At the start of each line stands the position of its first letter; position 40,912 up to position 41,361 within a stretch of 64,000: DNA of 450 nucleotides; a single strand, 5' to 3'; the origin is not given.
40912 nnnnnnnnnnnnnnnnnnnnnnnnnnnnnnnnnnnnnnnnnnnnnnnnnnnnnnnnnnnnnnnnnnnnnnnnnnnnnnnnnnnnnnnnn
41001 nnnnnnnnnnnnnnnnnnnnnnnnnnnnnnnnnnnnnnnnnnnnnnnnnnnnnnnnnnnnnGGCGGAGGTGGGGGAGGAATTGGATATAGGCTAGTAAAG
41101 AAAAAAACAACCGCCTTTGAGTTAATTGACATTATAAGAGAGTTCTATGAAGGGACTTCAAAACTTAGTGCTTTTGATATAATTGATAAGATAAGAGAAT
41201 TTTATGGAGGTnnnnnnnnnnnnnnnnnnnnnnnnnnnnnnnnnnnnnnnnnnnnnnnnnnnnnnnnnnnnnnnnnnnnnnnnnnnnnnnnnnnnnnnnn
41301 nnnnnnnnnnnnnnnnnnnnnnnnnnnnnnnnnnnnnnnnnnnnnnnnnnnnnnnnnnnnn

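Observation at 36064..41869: Two-gene surface module: a 1716-aa anchorless glycoprotein plus an overlapping 221-aa membrane-anchored stalk protein (SlaA/SlaB-like logic)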

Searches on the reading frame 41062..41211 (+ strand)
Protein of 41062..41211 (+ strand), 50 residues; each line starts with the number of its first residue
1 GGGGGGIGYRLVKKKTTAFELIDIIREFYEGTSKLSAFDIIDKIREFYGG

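Call 23: find_homologous_proteins(query=A3, max_evalue=1)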
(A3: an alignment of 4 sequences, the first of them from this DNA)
Query A3 (4 sequences) (50 aa, profile of the alignment): 6 proteins with E <= 1 among 235 candidates.
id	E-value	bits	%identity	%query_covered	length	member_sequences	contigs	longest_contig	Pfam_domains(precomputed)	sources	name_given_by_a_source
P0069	3.5e-21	93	74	70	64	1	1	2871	-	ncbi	-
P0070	6.0e-19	85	77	70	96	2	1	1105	-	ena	-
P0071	1.0e-17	81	68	68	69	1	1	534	-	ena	-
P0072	3.2e-17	80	62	74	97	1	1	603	-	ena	-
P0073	2.9e-15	74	69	72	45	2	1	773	-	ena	-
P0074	9.8e-5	40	55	62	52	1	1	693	PF01541.31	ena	-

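Call 26: find_related_loci(query=A3, collection=genome_contigs, flank=10000)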
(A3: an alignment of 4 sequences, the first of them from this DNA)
Query A3 (50 aa) in genome_contigs; peptide patterns used: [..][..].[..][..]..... (x = any residue, [..] = any of these).
84 stretches matched a pattern; 15 encode a relative of the query (tblastn E <= 1e-3); 15 distinct loci.
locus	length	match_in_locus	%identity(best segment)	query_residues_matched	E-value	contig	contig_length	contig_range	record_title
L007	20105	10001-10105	74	16-50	1e-15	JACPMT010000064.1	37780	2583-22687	MAG: Candidatus Woesearchaeota archaeon isolate NC_groundwater_556_Ag_S-0.1um_39_10 S35_SO-1_scaffold_477871, whole geno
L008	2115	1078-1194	73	9-48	1e-15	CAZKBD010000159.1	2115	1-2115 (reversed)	MAG TPA_asm: uncultured Methanosarcinales archaeon isolate SRP062349_co5_67 genome assembly, contig: NODE_69047_length_2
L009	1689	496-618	62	1-50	9e-15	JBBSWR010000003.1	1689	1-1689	MAG: Nanoarchaeota archaeon isolate H43-bin135_1 H43_bin135_1_000000000003, whole genome shotgun sequence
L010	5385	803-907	71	16-50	1e-14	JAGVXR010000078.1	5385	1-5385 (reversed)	Candidatus Woesearchaeota archaeon isolate RIFCSPHIGHO2_01_FULL_38_11 rifcsphigho2_01_scaffold_48520, whole genome shotg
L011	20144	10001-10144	56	6-50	7e-14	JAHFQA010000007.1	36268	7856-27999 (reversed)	MAG: Candidatus Woesearchaeota archaeon isolate nzgw54 NODE_272_length_36269_cov_5.563849, whole genome shotgun sequence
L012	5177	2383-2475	77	20-50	1e-13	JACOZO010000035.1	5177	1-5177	MAG: Candidatus Woesearchaeota archaeon isolate NC_groundwater_207_Ag_S-0.1um_44_9 S4_GD2017_2_S1_scaffold_20671, whole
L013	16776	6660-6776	67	12-50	2e-13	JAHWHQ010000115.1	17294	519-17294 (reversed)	MAG: Candidatus Woesearchaeota archaeon isolate MP5_5_87 k127_73625001, whole genome shotgun sequence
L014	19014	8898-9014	69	14-50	2e-13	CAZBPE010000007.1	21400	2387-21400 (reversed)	MAG TPA_asm: uncultured Methanosarcinales archaeon isolate SRP090828_co2_31 genome assembly, contig: NODE_823_length_214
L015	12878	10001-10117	74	17-50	6e-13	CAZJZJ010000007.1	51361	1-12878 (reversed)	MAG TPA_asm: uncultured Methanosarcinales archaeon isolate SRP077602_co6_417 genome assembly, contig: NODE_1055_length_5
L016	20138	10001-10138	59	6-49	2e-12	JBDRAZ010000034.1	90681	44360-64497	MAG: archaeon isolate MEGAHIT-group-1.1032 k141_1111941, whole genome shotgun sequence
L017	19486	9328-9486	51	8-50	2e-11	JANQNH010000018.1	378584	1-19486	MAG: Candidatus Nanoarchaeia archaeon isolate PL23a_bin.24 k99_6263341, whole genome shotgun sequence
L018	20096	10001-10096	69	18-49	3e-11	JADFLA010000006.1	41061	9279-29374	MAG: Nanoarchaeota archaeon isolate B4T1B8 B4T1B8_NODE1284, whole genome shotgun sequence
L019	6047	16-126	68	12-48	3e-11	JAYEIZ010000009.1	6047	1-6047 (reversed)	MAG: Nanoarchaeota archaeon isolate MAG177 MAG177_9, whole genome shotgun sequence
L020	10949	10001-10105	66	8-50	7e-11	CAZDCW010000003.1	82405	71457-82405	MAG TPA_asm: uncultured Methanosarcinales archaeon isolate SRP090828_co2_162 genome assembly, contig: NODE_113_length_82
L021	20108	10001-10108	64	13-50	1e-10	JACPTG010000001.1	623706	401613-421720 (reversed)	MAG: Candidatus Woesearchaeota archaeon isolate NC_groundwater_726_Ag_S-0.2um_49_29 S36_SO-2_scaffold_117127, whole geno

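Call 37: search_solved_structures(query=A3, max_evalue=10, show_alignments=3)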
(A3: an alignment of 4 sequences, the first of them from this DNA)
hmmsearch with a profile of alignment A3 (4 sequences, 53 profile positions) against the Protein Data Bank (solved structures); distinct sequences matched with E-value up to 10: 8.
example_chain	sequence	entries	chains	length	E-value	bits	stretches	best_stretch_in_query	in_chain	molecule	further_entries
3g16_A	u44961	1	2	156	0.69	13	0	20-32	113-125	uncharacterized protein with cystatin-like fold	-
5gus_A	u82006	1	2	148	1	12.5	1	27-44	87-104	Helix-turn-helix domain-containing protein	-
5guq_A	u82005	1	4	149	1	12.4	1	27-44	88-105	Helix-turn-helix domain-containing protein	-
5y6b_A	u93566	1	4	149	1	12.4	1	27-44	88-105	Helix-turn-helix domain-containing protein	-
5y6c_A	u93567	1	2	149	1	12.4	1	27-44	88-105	Helix-turn-helix domain-containing protein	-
4x8r_A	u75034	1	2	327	1.3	12.1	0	17-29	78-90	TRAP dicarboxylate transporter, DctP subunit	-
2uxt_A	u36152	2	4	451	1.7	11.8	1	18-37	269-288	PROTEIN SUFI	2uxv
9r91_G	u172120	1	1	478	1.8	11.7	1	18-37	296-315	Cell division protein FtsP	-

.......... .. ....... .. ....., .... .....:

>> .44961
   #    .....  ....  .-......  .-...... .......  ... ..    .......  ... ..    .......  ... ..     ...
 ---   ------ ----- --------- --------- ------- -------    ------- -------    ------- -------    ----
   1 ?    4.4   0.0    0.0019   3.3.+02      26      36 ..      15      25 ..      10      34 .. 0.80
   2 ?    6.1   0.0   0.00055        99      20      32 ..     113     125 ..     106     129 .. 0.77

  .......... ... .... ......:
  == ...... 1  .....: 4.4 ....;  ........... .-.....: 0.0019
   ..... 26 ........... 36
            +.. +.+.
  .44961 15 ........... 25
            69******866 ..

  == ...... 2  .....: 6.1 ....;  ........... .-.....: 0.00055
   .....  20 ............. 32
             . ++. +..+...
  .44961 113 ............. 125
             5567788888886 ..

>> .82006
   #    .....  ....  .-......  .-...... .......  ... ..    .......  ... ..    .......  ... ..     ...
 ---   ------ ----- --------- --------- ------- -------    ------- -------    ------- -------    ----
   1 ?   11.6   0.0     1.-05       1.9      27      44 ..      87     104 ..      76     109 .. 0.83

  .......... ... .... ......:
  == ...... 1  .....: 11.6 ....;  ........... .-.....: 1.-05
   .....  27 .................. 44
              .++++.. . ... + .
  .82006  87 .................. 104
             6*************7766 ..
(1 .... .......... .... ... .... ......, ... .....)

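Call 38: search_protein_families(library=pfam, proteins=[window:41062-41211:+, L014:7863-9014:+, L020:8855-10108:+, L007:8606-10105:+], max_evalue=1)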
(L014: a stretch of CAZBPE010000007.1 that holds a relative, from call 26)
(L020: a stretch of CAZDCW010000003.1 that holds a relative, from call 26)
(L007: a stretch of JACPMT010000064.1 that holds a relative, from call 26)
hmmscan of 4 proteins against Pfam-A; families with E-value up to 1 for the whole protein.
seq(50 aa): 1 family
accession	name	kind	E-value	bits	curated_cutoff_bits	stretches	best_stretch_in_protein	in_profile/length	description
PF04864.19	Alliinase_C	-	0.2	11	22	1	1-39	197-235/363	Allinase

L014:7863-9014:+ (384 aa): 0 families

L020:8855-10108:+ (418 aa): 0 families

L007:8606-10105:+ (500 aa): 3 families
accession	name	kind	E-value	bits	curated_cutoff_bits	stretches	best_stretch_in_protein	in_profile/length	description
PF10179.15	NDNF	-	0.075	13.5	27.3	0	253-287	89-123/127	Neuron-derived neurotrophic factor, first Fn(III) domain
PF22184.2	CBM_56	-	0.18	12.5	27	1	126-155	18-46/75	Carbohydrate binding module family 56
PF00041.27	fn3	-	0.28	11.9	25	0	233-273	34-69/84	Fibronectin type III domain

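Call 39: search_protein_families(library=ncbifam, proteins=[window:41062-41211:+, L014:7863-9014:+, L020:8855-10108:+, L007:8606-10105:+], max_evalue=1)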
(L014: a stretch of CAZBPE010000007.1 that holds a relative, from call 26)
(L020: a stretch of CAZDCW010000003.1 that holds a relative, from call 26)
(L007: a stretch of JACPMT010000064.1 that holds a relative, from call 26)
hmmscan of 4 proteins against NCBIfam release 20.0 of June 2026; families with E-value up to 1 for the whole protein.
seq(50 aa): 0 families

L014:7863-9014:+ (384 aa): 1 family
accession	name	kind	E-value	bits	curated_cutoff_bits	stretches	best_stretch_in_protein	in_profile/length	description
TIGR04213.1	PGF_pre_PGF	domain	2.8e-22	79.4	28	1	211-345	22-153/153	PGF-pre-PGF domain-containing protein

L020:8855-10108:+ (418 aa): 1 family
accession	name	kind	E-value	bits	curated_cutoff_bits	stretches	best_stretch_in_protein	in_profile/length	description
TIGR04213.1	PGF_pre_PGF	domain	8.8e-23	81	28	1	219-376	10-153/153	PGF-pre-PGF domain-containing protein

L007:8606-10105:+ (500 aa): 2 families
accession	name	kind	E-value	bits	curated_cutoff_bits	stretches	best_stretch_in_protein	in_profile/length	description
TIGR04213.1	PGF_pre_PGF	domain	1.3e-27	96.6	28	1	317-459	5-151/153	PGF-pre-PGF domain-containing protein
NF047323.1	trim_DfrA50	exception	0.016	15.2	355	1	61-132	70-142/158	trimethoprim-resistant dihydrofolate reductase DfrA50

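Call 84: predict_structure(alignment_id=A7)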
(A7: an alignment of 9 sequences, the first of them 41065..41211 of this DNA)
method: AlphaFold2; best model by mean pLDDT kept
length: 49 residues; sequences in the alignment: 9
mean_pLDDT: 80.0   pTM: 0.55
mean pLDDT of the five models: 80.0, 78.9, 77.4, 76.7, 75.9
residues with pLDDT >= 90: 28; 70-90: 6; 50-70: 8; < 50: 7
segments of 3 or more residues with pLDDT < 50: 1-5
pLDDT, mean of each block of 10 residues (from residue 1): 46 77 96 95 86
secondary structure, 60 per line:
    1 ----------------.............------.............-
elements in order: H17-29 H36-48

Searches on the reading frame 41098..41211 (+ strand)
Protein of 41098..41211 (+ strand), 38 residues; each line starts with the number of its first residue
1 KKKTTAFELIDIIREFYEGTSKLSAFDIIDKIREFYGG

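Call 63: search_protein_representatives(alignment_id=A6)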
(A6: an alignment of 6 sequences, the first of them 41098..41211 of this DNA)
Query: 6 sequences, 36 profile positions. Proteins with E-value up to 0.001 (for the whole library): 69; up to 1e-10: 35; up to 1e-30: 0. The best 69 are listed.
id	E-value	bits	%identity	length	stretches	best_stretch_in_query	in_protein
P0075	4.6e-18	80.7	-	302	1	1-36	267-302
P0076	7.1e-18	80.1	-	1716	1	1-36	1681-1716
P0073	1.9e-17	78.7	-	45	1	1-35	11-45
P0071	2.6e-17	78.3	-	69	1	1-35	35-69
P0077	3.8e-17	77.8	-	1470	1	1-36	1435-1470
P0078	8.1e-17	76.7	-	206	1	2-36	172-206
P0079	2.7e-15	71.8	-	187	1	1-35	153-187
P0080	3.6e-15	71.4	-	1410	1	1-36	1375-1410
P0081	4.9e-15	71.0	-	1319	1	1-36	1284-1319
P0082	7.8e-15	70.4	-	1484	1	4-36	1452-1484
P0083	1.1e-14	69.9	-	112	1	1-34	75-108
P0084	2.4e-14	68.8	-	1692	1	1-36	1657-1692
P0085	5.9e-14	67.6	-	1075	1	1-34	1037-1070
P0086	8.6e-14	67.0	-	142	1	1-35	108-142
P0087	1.5e-13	66.3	-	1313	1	1-35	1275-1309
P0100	1.1e-11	60.4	-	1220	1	2-36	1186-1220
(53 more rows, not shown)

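Call 71: search_protein_families(library=ncbifam, proteins=[P0100], max_evalue=0.001)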
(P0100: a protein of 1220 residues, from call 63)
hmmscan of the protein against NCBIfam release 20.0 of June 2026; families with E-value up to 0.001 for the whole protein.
P0100 (1220 aa): 1 family
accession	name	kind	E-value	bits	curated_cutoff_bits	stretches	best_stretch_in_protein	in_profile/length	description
TIGR04213.1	PGF_pre_PGF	domain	1.6e-24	86.7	28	1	1044-1179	12-152/153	PGF-pre-PGF domain-containing protein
